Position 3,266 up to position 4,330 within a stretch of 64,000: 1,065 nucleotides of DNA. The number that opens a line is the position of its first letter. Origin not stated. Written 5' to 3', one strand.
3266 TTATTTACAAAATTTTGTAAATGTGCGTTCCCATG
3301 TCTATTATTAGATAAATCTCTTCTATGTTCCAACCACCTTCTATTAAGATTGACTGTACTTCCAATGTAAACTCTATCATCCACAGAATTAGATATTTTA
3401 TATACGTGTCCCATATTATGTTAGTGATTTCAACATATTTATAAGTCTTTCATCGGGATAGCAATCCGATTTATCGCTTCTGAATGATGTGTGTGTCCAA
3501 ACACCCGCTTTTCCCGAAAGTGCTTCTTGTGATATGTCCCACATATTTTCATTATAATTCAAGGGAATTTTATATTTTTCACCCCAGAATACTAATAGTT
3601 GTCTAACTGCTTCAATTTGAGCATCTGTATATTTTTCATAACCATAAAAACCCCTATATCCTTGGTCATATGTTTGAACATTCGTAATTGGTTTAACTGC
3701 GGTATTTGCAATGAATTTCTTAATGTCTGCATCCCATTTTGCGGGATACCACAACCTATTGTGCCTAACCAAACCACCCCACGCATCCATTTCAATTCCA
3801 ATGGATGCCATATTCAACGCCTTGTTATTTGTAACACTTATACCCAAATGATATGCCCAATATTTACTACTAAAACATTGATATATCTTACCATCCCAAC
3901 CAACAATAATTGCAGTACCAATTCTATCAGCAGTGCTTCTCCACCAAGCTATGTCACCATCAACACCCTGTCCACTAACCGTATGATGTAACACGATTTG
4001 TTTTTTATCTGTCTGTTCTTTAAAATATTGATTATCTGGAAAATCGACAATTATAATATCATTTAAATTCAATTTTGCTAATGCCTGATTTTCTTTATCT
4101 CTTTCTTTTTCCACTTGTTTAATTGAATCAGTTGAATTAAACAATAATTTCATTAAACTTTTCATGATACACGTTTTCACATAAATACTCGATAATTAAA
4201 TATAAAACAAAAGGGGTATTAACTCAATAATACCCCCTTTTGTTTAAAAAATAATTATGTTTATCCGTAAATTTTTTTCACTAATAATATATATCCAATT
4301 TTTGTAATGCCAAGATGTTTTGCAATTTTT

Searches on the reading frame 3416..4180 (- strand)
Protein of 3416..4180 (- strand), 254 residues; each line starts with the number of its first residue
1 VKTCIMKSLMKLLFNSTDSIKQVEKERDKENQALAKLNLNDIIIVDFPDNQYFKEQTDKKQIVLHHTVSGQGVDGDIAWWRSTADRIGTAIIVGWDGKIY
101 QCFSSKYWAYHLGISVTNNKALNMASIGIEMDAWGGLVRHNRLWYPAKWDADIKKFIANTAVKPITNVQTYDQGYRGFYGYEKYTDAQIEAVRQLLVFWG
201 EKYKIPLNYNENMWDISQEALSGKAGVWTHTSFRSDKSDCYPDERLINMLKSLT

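Call 129: search_solved_structures(query=window:3416-4180:-, max_evalue=0.001)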
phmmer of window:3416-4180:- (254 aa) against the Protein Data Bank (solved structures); distinct sequences matched with E-value up to 0.001: 0.
